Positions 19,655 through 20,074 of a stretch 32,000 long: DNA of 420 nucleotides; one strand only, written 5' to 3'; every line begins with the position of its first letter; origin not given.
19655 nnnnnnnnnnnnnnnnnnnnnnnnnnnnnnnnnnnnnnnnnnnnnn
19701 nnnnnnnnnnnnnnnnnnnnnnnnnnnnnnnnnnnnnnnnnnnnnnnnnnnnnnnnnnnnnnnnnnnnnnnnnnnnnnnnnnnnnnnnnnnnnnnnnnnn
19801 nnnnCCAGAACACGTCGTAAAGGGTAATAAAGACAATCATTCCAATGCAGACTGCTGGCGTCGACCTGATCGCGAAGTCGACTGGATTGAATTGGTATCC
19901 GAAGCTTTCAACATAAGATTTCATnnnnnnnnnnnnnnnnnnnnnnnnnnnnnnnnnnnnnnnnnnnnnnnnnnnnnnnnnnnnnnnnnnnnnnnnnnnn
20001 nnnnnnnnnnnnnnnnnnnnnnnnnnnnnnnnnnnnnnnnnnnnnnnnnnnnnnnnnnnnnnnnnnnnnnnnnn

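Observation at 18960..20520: AT-rich, almost gene-free 1.6-kb islet between the cyclase gene and the sRNA/dinB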

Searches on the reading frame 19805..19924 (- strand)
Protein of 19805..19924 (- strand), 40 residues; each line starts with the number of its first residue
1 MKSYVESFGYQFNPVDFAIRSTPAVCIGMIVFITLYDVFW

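Call 11: search_protein_families(library=ncbifam, max_evalue=1, proteins=[window:19805-19924:-])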
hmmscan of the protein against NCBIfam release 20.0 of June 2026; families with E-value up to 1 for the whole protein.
seq(40 aa): 0 families

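Call 12: search_protein_families(library=pfam, max_evalue=1, proteins=[window:19805-19924:-])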
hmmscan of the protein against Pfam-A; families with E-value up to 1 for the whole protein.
seq(40 aa): 0 families

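Call 25: find_homologous_proteins(query=window:19805-19924:-, max_evalue=1)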
Query seq(40 aa) (40 aa): 3 proteins with E <= 1 among 3 candidates.
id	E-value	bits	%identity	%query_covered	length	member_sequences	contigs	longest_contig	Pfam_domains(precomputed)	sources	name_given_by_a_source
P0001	5.6e-19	83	98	100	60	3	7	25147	-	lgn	-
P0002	1.8e-17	78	93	100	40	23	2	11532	-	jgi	jgi:hypothetical protein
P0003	5.2e-17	77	88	100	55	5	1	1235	-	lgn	-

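Call 28: search_dna_similar(query=window:19805-19924:-, collection=plasmids, mode=protein, max_evalue=1, rows=spread, max_rows=40)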
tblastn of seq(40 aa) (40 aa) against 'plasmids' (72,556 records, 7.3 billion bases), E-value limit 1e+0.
Records with a match: 77; places in all: 123; records where one place covers at least 80% of the query: 75.
Best place of each record, by identity: >=99% 34; 95-99% 16; 80-90% 13; 60-80% 7; <60% 7.
By first word of the organism name: Sinorhizobium 76; Ensifer 1.
By predicted mobility (MOB-suite, as given by PLSDB): conjugative 72; non-mobilizable 5.
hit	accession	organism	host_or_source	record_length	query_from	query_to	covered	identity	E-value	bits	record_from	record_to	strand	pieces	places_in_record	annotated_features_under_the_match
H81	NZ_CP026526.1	Sinorhizobium meliloti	Medicago sativa L. subsp. ambigua,Cell ...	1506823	1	40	100%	100.0%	6e-21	89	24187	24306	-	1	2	none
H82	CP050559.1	Sinorhizobium meliloti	Melilotus officinalis,cell culture,root ...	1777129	1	40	100%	100.0%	4e-20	87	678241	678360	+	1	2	none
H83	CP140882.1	Sinorhizobium meliloti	Medicago lupulina,whole organism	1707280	1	40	100%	100.0%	4e-20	87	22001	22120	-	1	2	none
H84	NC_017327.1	Sinorhizobium meliloti SM11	-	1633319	1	40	100%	100.0%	4e-20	87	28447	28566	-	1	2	none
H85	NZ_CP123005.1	Sinorhizobium meliloti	Medicago sativa,cell culture,nodules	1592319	1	40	100%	100.0%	4e-20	87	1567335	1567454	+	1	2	none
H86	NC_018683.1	Sinorhizobium meliloti Rm41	-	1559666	1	40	100%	100.0%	4e-20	87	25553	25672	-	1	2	none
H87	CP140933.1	Sinorhizobium meliloti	Medicago lupulina,whole organism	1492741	1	40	100%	100.0%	4e-20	87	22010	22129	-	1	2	none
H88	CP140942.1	Sinorhizobium meliloti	Medicago lupulina,whole organism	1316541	1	40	100%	100.0%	4e-20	87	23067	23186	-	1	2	none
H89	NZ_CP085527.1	Sinorhizobium meliloti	Medicago,cell culture,lupulina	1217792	1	40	100%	100.0%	4e-20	87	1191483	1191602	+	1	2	none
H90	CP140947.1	Sinorhizobium meliloti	Medicago lupulina,whole organism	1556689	1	40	100%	100.0%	5e-20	87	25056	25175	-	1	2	none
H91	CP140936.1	Sinorhizobium meliloti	Medicago lupulina,whole organism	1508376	1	40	100%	100.0%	5e-20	87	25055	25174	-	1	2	none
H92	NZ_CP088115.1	Sinorhizobium meliloti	cell culture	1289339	1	40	100%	100.0%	5e-20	87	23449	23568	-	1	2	none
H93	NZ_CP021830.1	Sinorhizobium meliloti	Medicago truncatula,Single Cell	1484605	1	40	100%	100.0%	5e-20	86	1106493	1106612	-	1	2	record has no annotation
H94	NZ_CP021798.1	Sinorhizobium meliloti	Medicago sativa,Single Cell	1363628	1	40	100%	100.0%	5e-20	86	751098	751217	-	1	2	none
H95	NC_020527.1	Sinorhizobium meliloti 2011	-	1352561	1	40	100%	100.0%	5e-20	86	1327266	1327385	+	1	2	none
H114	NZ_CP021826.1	Sinorhizobium meliloti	Medicago truncatula,Single Cell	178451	1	40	100%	75.0%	6e-13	66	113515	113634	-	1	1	hypothetical protein (x2)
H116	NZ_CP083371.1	Ensifer canadensis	Melilotus albus,Cell Culture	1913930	1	40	100%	50.0%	2e-5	45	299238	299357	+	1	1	none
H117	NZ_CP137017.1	Sinorhizobium fredii GR64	Phaseolus vulgaris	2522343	1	40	100%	42.5%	4e-4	42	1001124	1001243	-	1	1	record has no annotation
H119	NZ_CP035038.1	Sinorhizobium fredii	single cell,soil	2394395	1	40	100%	40.0%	1e-2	37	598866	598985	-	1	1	none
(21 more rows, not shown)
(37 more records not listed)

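Call 48: search_dna_similar(query=window:19805-19924:-, collection=plasmids, mode=protein, max_evalue=10, rows=best, max_rows=5)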
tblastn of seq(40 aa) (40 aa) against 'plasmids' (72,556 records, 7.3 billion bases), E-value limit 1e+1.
Records with a match: 88; places in all: 134; records where one place covers at least 80% of the query: 76.
Best place of each record, by identity: >=99% 34; 95-99% 16; 80-90% 13; 60-80% 7; <60% 18.
By first word of the organism name: Sinorhizobium 76; Rhizobium 10; Ensifer 1; Spirosoma 1.
By predicted mobility (MOB-suite, as given by PLSDB): conjugative 79; non-mobilizable 8; mobilizable 1.
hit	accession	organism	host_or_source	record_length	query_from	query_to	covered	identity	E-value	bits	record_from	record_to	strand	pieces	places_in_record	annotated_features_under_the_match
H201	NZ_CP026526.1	Sinorhizobium meliloti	Medicago sativa L. subsp. ambigua,Cell ...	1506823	1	40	100%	100.0%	6e-21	89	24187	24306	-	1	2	none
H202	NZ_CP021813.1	Sinorhizobium meliloti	Medicago truncatula,Single Cell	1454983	1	40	100%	100.0%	2e-20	87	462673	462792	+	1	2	none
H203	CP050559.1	Sinorhizobium meliloti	Melilotus officinalis,cell culture,root ...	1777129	1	40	100%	100.0%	4e-20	87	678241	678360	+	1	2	none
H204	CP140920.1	Sinorhizobium meliloti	Medicago lupulina,whole organism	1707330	1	40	100%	100.0%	4e-20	87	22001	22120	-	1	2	none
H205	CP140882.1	Sinorhizobium meliloti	Medicago lupulina,whole organism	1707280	1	40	100%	100.0%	4e-20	87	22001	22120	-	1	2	none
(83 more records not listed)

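Call 49: get_annotated_region(hit=H116, flank=2500)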
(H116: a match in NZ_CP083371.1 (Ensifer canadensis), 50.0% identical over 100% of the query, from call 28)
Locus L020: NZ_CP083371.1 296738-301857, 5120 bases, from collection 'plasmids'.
description: Ensifer canadensis strain T173 plasmid pT173e, complete sequence
organism: Ensifer canadensis (NCBI taxid 555315)
taxonomy: Bacteria; Pseudomonadota; Alphaproteobacteria; Hyphomicrobiales; Rhizobiaceae; Ensifer; Ensifer canadensis
host: -; source: Melilotus albus,Cell Culture; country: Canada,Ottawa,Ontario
typing (MOB-suite, as given by PLSDB): non-mobilizable; mating-pair formation MPF_T
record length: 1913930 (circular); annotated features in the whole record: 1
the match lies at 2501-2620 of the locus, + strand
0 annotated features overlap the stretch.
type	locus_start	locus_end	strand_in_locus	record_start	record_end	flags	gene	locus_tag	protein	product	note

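Call 50: get_annotated_region(hit=H117, flank=2500)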
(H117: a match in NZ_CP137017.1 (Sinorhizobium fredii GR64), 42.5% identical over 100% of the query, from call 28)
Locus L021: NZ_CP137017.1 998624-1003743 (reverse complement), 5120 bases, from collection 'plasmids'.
description: Sinorhizobium fredii GR64 plasmid pSfreGR64c, complete sequence
organism: Sinorhizobium fredii GR64 (NCBI taxid 882101)
taxonomy: Bacteria; Pseudomonadota; Alphaproteobacteria; Hyphomicrobiales; Rhizobiaceae; Sinorhizobium; Sinorhizobium fredii; Sinorhizobium fredii GR64
host: -; source: Phaseolus vulgaris; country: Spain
typing (MOB-suite, as given by PLSDB): conjugative; relaxase MOBQ; mating-pair formation MPF_T
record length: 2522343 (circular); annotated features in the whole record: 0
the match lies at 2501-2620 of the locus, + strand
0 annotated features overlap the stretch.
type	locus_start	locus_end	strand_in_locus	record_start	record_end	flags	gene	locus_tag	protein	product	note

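Call 51: get_annotated_region(hit=H119, flank=2500)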
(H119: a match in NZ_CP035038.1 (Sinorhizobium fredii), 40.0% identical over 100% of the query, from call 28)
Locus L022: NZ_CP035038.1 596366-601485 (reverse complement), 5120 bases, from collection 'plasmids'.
description: Sinorhizobium fredii strain SMH12 plasmid psfSMH12a, complete sequence
organism: Sinorhizobium fredii (NCBI taxid 380)
taxonomy: Bacteria; Pseudomonadota; Alphaproteobacteria; Hyphomicrobiales; Rhizobiaceae; Sinorhizobium; Sinorhizobium fredii
host: -; source: single cell,soil; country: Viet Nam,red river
typing (MOB-suite, as given by PLSDB): conjugative; relaxase MOBQ; mating-pair formation MPF_T
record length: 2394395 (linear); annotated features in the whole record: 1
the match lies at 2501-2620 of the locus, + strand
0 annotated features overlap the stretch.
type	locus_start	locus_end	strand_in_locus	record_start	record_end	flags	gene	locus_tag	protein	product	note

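Call 52: get_annotated_region(hit=H114, flank=2500)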
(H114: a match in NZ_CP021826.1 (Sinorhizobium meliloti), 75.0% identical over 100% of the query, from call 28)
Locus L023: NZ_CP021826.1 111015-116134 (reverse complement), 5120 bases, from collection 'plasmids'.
description: Sinorhizobium meliloti strain KH35c plasmid accessoryA, complete sequence
organism: Sinorhizobium meliloti (NCBI taxid 382)
taxonomy: Bacteria; Pseudomonadota; Alphaproteobacteria; Hyphomicrobiales; Rhizobiaceae; Sinorhizobium; Sinorhizobium meliloti
host: -; source: Medicago truncatula,Single Cell; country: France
typing (MOB-suite, as given by PLSDB): conjugative; replicon rep_cluster_546; relaxase MOBP; mating-pair formation MPF_T
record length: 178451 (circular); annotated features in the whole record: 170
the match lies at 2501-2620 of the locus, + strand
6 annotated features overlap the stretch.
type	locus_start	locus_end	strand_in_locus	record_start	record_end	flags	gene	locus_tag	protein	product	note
CDS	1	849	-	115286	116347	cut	-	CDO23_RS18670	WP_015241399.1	substrate-binding domain-containing protein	-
CDS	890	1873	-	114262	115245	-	-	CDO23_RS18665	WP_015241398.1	TIM barrel protein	-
CDS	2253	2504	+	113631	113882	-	-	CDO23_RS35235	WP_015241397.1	hypothetical protein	-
CDS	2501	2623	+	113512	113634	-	-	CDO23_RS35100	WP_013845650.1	hypothetical protein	-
CDS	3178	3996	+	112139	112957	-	-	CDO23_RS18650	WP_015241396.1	alpha/beta hydrolase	-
CDS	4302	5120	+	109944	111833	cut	-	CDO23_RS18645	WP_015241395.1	adenylate/guanylate cyclase domain-containing protein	GO:0009190 - cyclic nucleotide biosynthetic process [Evidence IEA]; GO:0035556 - intracellular signal transduction ...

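Call 93: search_protein_families(library=padloc, max_evalue=0.1, proteins=[window:19805-19924:-])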
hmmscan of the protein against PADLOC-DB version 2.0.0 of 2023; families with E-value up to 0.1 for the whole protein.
seq(40 aa): 0 families

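Call 94: search_protein_families(library=phrogs, max_evalue=0.1, proteins=[window:19805-19924:-])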
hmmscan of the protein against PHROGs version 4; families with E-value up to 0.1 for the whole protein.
seq(40 aa): 0 families
